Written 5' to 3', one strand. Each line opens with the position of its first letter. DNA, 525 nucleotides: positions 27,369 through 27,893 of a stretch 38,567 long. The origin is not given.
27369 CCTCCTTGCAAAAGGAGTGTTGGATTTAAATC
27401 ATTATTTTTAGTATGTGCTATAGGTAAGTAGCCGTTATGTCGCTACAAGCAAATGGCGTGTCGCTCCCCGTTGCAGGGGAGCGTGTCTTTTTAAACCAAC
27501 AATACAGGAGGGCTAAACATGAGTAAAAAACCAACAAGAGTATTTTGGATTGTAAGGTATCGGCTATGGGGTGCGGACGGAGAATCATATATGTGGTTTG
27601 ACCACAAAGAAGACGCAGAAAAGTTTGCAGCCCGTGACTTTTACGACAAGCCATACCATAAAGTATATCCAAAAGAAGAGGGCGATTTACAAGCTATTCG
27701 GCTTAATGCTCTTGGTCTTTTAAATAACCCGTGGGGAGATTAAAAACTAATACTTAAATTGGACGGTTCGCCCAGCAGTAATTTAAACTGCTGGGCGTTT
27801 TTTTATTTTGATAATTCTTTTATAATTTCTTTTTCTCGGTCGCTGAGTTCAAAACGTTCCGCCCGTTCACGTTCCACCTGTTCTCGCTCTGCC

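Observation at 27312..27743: Consensus promoter, ~150-nt structured non-coding RNA, strong intrinsic terminator, then a 74-aa ORF: an RNA-controlled two-part module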

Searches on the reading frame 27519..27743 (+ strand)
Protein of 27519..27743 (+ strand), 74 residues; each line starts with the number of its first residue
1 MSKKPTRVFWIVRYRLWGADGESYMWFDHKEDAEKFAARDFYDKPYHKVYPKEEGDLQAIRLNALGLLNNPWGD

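Call 8: search_protein_families(library=pfam, proteins=[window:27519-27743:+], max_evalue=0.01)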
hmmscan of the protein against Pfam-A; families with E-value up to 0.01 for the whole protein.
window:27519-27743:+ (74 aa): 0 families

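Call 9: search_protein_families(library=phrogs, proteins=[window:27519-27743:+], max_evalue=0.01)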
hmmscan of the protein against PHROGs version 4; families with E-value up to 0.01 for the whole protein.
window:27519-27743:+ (74 aa): 0 families

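Call 12: find_homologous_proteins(query=window:27519-27743:+, max_evalue=0.01)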
Query window:27519-27743:+ (74 aa): 4 proteins with E <= 0.01 among 4 candidates.
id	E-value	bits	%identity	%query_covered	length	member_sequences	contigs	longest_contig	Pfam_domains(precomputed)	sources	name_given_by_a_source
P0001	1.9e-41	158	93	100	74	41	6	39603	-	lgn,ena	-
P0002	1.3e-27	114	91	76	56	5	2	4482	-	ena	-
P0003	3.5e-18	84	97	51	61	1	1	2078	-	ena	-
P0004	6.0e-16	76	100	46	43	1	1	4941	-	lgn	-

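Call 14: find_encoding_contigs(protein=P0001, flank=10000, max_places=10)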
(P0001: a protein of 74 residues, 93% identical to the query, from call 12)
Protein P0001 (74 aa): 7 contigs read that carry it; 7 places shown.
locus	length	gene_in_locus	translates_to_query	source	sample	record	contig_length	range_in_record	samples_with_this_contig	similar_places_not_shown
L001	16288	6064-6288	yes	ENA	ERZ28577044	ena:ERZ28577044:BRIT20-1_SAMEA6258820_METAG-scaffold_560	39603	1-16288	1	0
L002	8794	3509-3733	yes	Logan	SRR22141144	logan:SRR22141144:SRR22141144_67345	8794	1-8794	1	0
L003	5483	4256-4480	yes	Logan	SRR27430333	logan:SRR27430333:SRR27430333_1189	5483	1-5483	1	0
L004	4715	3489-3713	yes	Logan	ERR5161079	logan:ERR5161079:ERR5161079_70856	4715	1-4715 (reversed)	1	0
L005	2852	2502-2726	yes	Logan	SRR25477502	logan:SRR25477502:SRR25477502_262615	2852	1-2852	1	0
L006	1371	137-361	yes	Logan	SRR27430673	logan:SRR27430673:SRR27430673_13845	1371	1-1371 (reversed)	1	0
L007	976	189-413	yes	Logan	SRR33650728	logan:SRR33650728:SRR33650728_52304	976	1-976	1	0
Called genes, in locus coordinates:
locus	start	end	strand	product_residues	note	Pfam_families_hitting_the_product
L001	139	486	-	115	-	PF13565:HTH_32 (faint), PF01527:HTH_Tnp_1 (weak), PF13518:HTH_28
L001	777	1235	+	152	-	PF12773:DZR, PF13248:Zn_ribbon_3 (faint), PF13273:DUF4064 (weak)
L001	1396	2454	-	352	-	PF01051:Rep3_N, PF21205:Rep3_C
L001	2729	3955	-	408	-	PF05951:Peptidase_M15_2 (weak), PF08291:Peptidase_M15_3, PF01183:Glyco_hydro_25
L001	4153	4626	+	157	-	-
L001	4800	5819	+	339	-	-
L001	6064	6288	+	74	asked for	-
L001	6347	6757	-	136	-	PF05105:Phage_holin_4_1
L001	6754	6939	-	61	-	-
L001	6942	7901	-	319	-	-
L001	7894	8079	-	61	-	-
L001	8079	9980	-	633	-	PF01391:Collagen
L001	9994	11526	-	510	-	-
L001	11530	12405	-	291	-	-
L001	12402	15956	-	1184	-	PF10145:PhageMin_Tail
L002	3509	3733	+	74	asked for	-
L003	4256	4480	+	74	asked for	-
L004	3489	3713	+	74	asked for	-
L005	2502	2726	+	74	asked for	-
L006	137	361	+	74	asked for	-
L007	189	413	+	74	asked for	-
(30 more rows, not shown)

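Call 15: find_encoding_contigs(protein=window:27519-27743:+, flank=10000, max_places=10)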
Protein window:27519-27743:+ (74 aa): 24 contigs read that carry it; 10 places shown.
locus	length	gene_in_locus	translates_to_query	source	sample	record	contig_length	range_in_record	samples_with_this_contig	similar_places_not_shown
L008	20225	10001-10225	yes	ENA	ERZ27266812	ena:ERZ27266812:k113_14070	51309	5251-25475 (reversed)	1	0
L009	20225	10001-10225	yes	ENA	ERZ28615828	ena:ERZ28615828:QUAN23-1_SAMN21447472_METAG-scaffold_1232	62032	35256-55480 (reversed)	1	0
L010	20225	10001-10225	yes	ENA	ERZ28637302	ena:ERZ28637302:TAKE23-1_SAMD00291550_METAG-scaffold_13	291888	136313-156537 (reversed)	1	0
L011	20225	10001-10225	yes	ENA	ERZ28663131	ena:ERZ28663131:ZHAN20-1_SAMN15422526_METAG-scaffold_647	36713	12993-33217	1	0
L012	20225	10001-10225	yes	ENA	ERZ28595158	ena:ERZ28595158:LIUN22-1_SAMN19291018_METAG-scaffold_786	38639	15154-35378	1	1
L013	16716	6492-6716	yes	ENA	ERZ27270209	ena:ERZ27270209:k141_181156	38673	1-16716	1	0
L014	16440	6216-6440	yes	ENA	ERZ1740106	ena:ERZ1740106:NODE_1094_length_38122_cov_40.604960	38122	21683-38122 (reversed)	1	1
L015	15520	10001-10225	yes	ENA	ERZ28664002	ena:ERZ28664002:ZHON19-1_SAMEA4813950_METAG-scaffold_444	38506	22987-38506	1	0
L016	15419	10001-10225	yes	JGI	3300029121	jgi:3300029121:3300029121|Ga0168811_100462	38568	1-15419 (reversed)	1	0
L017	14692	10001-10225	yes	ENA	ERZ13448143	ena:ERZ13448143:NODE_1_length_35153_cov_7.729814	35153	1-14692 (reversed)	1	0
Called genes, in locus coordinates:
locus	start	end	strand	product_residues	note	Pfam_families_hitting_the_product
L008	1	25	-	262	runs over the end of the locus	PF12684:DUF3799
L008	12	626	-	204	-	PF03837:RecT (faint)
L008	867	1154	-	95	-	-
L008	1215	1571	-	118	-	-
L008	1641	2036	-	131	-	-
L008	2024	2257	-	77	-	-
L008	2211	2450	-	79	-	-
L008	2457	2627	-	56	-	-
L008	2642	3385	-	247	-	PF08346:AntA, PF03374:ANT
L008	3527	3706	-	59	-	-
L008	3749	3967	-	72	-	-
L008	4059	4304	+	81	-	-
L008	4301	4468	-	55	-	-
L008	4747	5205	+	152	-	PF13560:HTH_31, PF01381:HTH_3, PF12844:HTH_19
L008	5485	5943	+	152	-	PF12773:DZR (weak), PF13248:Zn_ribbon_3 (faint), PF13273:DUF4064 (weak)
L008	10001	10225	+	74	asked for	-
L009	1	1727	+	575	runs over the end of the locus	-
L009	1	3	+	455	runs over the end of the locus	PF13306:LRR_5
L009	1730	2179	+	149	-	PF05105:Phage_holin_4_1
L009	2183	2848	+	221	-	PF01510:Amidase_2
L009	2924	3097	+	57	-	PF08230:CW_7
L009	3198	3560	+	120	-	PF00196:GerE (weak), PF08281:Sigma70_r4_2, PF13384:HTH_23 (faint), PF13936:HTH_38 (weak)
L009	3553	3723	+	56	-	PF20612:SHOCT_2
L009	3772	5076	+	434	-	PF00239:Resolvase, PF07508:Recombinase, PF13408:Zn_ribbon_recom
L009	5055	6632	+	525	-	PF27015:SR_desmoplakin_3 (faint), PF00239:Resolvase, PF07508:Recombinase, PF13408:Zn_ribbon_recom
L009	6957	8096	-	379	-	PF14659:Phage_int_SAM_3, PF00589:Phage_integrase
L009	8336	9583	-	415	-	PF08291:Peptidase_M15_3, PF01183:Glyco_hydro_25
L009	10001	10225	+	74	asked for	-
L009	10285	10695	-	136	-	PF05105:Phage_holin_4_1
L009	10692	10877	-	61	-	-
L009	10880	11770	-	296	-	-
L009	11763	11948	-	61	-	-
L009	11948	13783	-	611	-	-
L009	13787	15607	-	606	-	PF06605:Prophage_tail (faint)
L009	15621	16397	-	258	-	-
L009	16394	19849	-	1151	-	PF10145:PhageMin_Tail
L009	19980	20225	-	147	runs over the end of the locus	-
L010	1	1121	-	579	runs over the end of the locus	PF01855:POR_N, PF25160:LdpA_Fe-S-bd (faint), PF02775:TPP_enzyme_C, PF00037:Fer4 (weak), PF12837:Fer4_6 (weak)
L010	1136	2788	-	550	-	PF00501:AMP-binding, PF13193:AMP-binding_C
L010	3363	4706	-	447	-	PF00209:SNF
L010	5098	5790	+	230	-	-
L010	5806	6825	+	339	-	PF14057:GGGtGRT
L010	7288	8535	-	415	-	PF08291:Peptidase_M15_3, PF01183:Glyco_hydro_25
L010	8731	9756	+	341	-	-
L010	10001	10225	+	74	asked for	-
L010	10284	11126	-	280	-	-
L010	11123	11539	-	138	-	PF05105:Phage_holin_4_1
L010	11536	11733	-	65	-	-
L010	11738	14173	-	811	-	PF01391:Collagen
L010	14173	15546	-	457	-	PF13306:LRR_5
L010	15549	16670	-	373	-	PF14594:Sipho_Gp37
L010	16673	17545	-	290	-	PF22768:SPP1_Dit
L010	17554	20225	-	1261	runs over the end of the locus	-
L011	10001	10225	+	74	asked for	-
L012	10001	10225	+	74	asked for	-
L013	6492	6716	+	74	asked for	-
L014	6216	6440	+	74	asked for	-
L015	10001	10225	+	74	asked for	-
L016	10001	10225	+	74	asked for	-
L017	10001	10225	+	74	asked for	-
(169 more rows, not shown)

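Call 24: find_related_loci(query=window:27519-27743:+, collection=genome_contigs, flank=10000)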
Query window:27519-27743:+ (74 aa) in genome_contigs; peptide patterns used: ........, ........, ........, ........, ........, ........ (x = any residue, [..] = any of these).
98 stretches matched a pattern, but none encodes a relative of the query by tblastn (E <= 1e-3).

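Call 25: search_protein_representatives(protein=window:27519-27743:+)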
Query: 74 residues. Proteins with E-value up to 0.001 (for the whole library): 21; up to 1e-10: 3; up to 1e-30: 0. The best 21 are listed.
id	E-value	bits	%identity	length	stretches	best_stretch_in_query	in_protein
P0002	4.0e-28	113.6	93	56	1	1-55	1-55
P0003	1.1e-18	83.5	90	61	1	1-41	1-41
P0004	1.9e-16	76.4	97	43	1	1-35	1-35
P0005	4.5e-09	52.8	50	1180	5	16-38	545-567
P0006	9.3e-07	45.5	40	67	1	8-54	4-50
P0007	1.6e-06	44.7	43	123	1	6-54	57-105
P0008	4.6e-06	43.3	39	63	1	8-64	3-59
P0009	5.1e-06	43.1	37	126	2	7-53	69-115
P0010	1.3e-05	41.9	42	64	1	7-54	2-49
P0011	2.3e-05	41.1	49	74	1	6-48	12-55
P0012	2.6e-05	40.9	43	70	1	6-49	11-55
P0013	6.4e-05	39.6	43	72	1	5-50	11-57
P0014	1.5e-04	38.5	39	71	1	7-62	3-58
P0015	1.8e-04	38.2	43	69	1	5-48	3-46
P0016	2.0e-04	38.0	46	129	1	6-46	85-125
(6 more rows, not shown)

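Call 26: predict_structure(protein=window:27519-27743:+)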
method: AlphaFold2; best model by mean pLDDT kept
length: 74 residues; sequences in the alignment: 1
mean_pLDDT: 67.0   pTM: 0.52
mean pLDDT of the five models: 67.0, 66.2, 64.4, 61.1, 55.6
residues with pLDDT >= 90: 0; 70-90: 31; 50-70: 37; < 50: 6
segments of 3 or more residues with pLDDT < 50: 70-72
pLDDT, mean of each block of 10 residues (from residue 1): 65 69 78 78 63 69 55 45
secondary structure, 60 per line:
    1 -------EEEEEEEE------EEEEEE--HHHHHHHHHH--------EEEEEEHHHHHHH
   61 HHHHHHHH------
elements in order: E8-15 E22-27 H30-39 E48-53 H54-68

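Call 29: search_protein_families(library=pfam, alignment_id=A1, max_evalue=1)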
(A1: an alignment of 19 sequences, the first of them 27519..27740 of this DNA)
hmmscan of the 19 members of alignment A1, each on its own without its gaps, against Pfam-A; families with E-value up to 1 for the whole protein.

A. member 1, window:27519-27740:+ (74 aa): 0 families

B. families by the number of members that match (of 19 scanned): 9 families
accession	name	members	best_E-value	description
PF01381.28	HTH_3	1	2.8e-06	Helix-turn-helix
PF13560.12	HTH_31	1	0.0001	Helix-turn-helix domain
PF23802.1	DUF7178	1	0.019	Family of unknown function (DUF7178)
PF12844.13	HTH_19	1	0.039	Helix-turn-helix domain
PF02701.20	Zn_ribbon_Dof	1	0.041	Dof domain, zinc finger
PF01693.22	Cauli_VI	1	0.05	Ribonuclease H1 N-terminal domain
PF05573.18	NosL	1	0.08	NosL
PF05163.17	DinB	1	0.083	DinB family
PF19087.6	DUF5776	1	0.11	Domain of unknown function (DUF5776)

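Call 30: search_protein_families(library=phrogs, alignment_id=A1, max_evalue=0.1)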
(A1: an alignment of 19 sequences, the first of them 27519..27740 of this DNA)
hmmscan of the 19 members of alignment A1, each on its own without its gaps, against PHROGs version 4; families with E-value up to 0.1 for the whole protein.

A. member 1, window:27519-27740:+ (74 aa): 0 families

B. families by the number of members that match (of 19 scanned): 18 families
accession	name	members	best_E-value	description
phrog_15230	-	2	0.069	-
phrog_2104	-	1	2.5e-09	-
phrog_25567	-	1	3e-07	-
phrog_8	-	1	1.4e-05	transcriptional regulator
phrog_3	-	1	2.3e-05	transcriptional repressor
phrog_13174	-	1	0.0027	-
phrog_2439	-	1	0.01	transcriptional regulator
phrog_22087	-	1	0.011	-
phrog_409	-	1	0.014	transcriptional regulator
phrog_2967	-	1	0.024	transcriptional regulator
phrog_955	-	1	0.029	HTH DNA binding protein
phrog_6066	-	1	0.041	-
phrog_37665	-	1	0.053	-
phrog_4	-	1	0.083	transcriptional repressor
phrog_2328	-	1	0.089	transcriptional repressor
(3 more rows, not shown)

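Call 32: find_encoding_contigs(protein=P0007, flank=4000, max_places=3)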
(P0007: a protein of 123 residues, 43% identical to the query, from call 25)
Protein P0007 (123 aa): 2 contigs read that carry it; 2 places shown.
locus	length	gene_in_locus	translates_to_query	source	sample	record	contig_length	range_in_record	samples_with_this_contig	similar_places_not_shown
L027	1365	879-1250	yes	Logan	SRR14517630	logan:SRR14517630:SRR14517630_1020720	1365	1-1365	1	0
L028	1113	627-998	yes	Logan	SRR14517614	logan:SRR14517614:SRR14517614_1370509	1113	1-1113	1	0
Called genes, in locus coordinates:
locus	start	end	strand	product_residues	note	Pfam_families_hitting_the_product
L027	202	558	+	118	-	-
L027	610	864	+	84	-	-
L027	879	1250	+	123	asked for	PF01381:HTH_3 (weak)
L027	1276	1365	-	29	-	?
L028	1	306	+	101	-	?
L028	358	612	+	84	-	-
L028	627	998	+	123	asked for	PF01381:HTH_3 (weak)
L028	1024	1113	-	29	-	?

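Call 33: find_encoding_contigs(protein=P0008, flank=4000, max_places=3)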
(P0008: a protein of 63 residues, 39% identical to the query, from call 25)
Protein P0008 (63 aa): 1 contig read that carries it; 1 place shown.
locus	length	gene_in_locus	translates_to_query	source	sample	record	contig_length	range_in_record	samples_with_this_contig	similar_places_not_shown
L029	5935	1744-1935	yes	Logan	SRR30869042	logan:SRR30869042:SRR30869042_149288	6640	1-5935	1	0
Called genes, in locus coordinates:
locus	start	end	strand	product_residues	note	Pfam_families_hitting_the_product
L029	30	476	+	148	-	-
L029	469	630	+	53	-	-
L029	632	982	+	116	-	-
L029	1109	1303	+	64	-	-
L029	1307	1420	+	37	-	-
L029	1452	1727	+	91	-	-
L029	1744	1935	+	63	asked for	-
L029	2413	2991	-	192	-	PF16677:GP3_package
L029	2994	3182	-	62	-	-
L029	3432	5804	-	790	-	PF13155:Toprim_2 (weak), PF13662:Toprim_4 (weak), PF08706:D5_N, PF19263:DUF5906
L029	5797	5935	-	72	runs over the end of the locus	-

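Call 34: find_encoding_contigs(protein=P0011, flank=4000, max_places=3)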
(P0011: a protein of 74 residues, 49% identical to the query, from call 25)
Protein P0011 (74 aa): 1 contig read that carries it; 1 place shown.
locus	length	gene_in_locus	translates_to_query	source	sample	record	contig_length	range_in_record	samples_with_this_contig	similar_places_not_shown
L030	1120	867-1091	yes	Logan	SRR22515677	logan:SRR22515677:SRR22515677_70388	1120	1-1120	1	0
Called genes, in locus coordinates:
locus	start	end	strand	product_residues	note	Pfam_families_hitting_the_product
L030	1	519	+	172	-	?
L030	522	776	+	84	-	-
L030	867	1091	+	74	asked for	-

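Call 35: find_encoding_contigs(protein=P0006, flank=4000, max_places=3)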
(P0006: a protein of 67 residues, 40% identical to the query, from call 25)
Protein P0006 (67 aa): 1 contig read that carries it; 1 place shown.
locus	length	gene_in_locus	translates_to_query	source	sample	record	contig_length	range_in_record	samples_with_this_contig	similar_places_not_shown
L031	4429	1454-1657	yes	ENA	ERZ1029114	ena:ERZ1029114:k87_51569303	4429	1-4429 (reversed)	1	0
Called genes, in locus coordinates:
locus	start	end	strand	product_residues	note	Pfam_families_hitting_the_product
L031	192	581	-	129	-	-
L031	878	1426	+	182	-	PF22147:AcrIC5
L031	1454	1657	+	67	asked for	-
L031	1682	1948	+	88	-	-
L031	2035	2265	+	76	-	-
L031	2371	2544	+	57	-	-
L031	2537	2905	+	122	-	PF18789:DarA_C, PF13560:HTH_31 (faint), PF01381:HTH_3 (weak)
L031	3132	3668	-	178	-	-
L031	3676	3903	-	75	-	-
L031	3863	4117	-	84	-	PF14354:Lar_restr_allev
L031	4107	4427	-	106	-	?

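Call 36: predict_structure(alignment_id=A1)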
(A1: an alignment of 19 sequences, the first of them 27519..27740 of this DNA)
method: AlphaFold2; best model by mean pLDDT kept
length: 74 residues; sequences in the alignment: 19
mean_pLDDT: 79.3   pTM: 0.62
mean pLDDT of the five models: 79.3, 79.0, 77.9, 75.3, 70.6
residues with pLDDT >= 90: 0; 70-90: 62; 50-70: 10; < 50: 2
segments of 3 or more residues with pLDDT < 50: none
pLDDT, mean of each block of 10 residues (from residue 1): 72 79 85 81 80 86 82 54
secondary structure, 60 per line:
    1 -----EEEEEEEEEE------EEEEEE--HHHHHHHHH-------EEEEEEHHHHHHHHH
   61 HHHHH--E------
elements in order: E6-15 E22-27 H30-38 E46-51 H52-65

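Call 40: fold_search(model_id=the predicted structure, library=pdb)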
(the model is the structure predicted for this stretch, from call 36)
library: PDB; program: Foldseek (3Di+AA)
matches with E <= 10: 193; with E <= 0.001: 0
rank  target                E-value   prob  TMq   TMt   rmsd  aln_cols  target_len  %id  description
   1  2z0r_C                4.8e-01  0.23  0.36  0.31   6.3        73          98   16  Crystal structure of hypothetical protein TTHA0547 (released 2007-11-13)
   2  4ev1                  5.2e-01  0.21  0.37  0.17   6.5        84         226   13  Anabaena Tic22 (protein transport) (released 2012-05-16)
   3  2z0r_B                6.3e-01  0.21  0.37  0.30   6.3        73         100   14  Crystal structure of hypothetical protein TTHA0547 (released 2007-11-13)
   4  7osf_H                6.7e-01  0.20  0.33  0.19   8.2        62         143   27  ABC Transporter complex NosDFYL, R-domain 1 (released 2022-06-22)
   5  7osg_H                8.8e-01  0.16  0.33  0.19   8.0        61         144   28  ABC Transporter complex NosDFYL, consensus refinement (released 2022-06-22)
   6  1gvh                  8.8e-01  0.13  0.27  0.06   9.7        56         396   16  The X-ray structure of ferric Escherichia coli flavohemoglobin reveals an unespected geometry of the distal heme pocket (released 2002-08-06)
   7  6v8i_AJ               1.7e+00  0.06  0.24  0.12  12.8        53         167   15  Composite atomic model of the Staphylococcus aureus phage 80alpha baseplate (released 2020-03-04)
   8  2dv7_A                1.8e+00  0.13  0.40  0.15   5.4        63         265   17  Crystal structure of Lys187 to Arg mutant of Diphthine synthase (released 2007-01-28)
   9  5lzu_ii               1.8e+00  0.04  0.24  0.08   6.8        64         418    9  Structure of the mammalian ribosomal termination complex with accommodated eRF1 (released 2016-11-30)
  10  3e0j_B                2.0e+00  0.08  0.30  0.20   8.2        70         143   16  X-ray structure of the complex of regulatory subunits of human DNA polymerase delta (released 2008-12-16)
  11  2ed5_A                2.2e+00  0.12  0.40  0.15   5.4        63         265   17  Mutant S147M structure of PH0725 from Pyrococcus horikoshii OT3 (released 2007-08-14)
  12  7osj_H                2.2e+00  0.10  0.33  0.18   8.0        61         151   28  ABC Transporter complex NosDFYL, membrane anchor (released 2022-06-22)
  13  1vce_A                2.2e+00  0.07  0.25  0.09   6.0        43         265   19  Crystal structure of project ID PH0725 from Pyrococcus horikoshii OT3 (released 2005-03-29)
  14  2ek7_A                2.2e+00  0.07  0.26  0.10   5.7        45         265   18  Structural study of Project ID PH0725 from Pyrococcus horikoshii OT3 (L163M) (released 2007-09-25)
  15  1w9g_B                2.2e+00  0.04  0.25  0.20  13.5        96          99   12  Structure of ERH (Enhencer of Rudimentary Gene) (released 2005-04-06)
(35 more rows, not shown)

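Call 41: fold_search(model_id=the predicted structure, library=viral)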
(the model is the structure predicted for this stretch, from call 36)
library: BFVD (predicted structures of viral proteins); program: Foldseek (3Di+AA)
matches with E <= 10: 707; with E <= 0.001: 0
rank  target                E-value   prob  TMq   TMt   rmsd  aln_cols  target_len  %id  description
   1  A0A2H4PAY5            6.5e-02  0.96  0.51  0.44   3.6        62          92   16  (no name in the UniProt tables at hand)
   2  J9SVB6                8.0e-02  0.89  0.47  0.48   4.2        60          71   22  Uncharacterized protein [Escherichia phage ECBP2]
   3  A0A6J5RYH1            9.1e-02  0.54  0.35  0.38   4.3        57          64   12  Uncharacterized protein [uncultured Caudovirales phage]
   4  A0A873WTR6            1.1e-01  0.69  0.42  0.37   4.7        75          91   16  (no name in the UniProt tables at hand)
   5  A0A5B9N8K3            1.5e-01  0.75  0.46  0.25   9.8        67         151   18  (no name in the UniProt tables at hand)
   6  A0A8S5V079            1.7e-01  0.47  0.38  0.13   5.4        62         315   10  Queuosine biosynthesis protein [Siphoviridae sp. ctBeL15]
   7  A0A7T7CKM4            1.8e-01  0.87  0.45  0.66   3.6        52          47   13  (no name in the UniProt tables at hand)
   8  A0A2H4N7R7            2.0e-01  0.89  0.46  0.60   3.1        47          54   15  (no name in the UniProt tables at hand)
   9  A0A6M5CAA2            2.0e-01  0.16  0.27  0.23  13.1        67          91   22  (no name in the UniProt tables at hand)
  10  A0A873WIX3            2.8e-01  0.11  0.24  0.23   6.5        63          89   24  Uncharacterized protein [Synechococcus phage S-H38]
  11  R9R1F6                3.5e-01  0.69  0.46  0.45   3.0        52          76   15  Uncharacterized protein [Lactococcus lactis phage p272]
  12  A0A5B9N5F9            3.5e-01  0.33  0.38  0.35   8.0        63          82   17  Uncharacterized protein [Aeromonas phage 4L372XY]
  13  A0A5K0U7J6            3.7e-01  0.28  0.38  0.12   7.1        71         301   13  Uncharacterized protein [Yasminevirus sp. GU-2018]
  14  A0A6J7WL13            3.7e-01  0.16  0.28  0.30   6.9        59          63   19  Uncharacterized protein [uncultured Caudovirales phage]
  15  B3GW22                3.7e-01  0.15  0.26  0.23   6.0        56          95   18  (no name in the UniProt tables at hand)
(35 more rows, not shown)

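Call 80: search_solved_structures(query=A1, max_evalue=10)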
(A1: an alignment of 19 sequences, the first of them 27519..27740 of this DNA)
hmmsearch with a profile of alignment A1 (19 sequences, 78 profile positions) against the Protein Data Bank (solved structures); distinct sequences matched with E-value up to 10: 1.
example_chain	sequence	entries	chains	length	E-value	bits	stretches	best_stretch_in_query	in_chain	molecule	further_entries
8cyk_B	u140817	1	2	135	0.76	13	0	29-42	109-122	HALC1_878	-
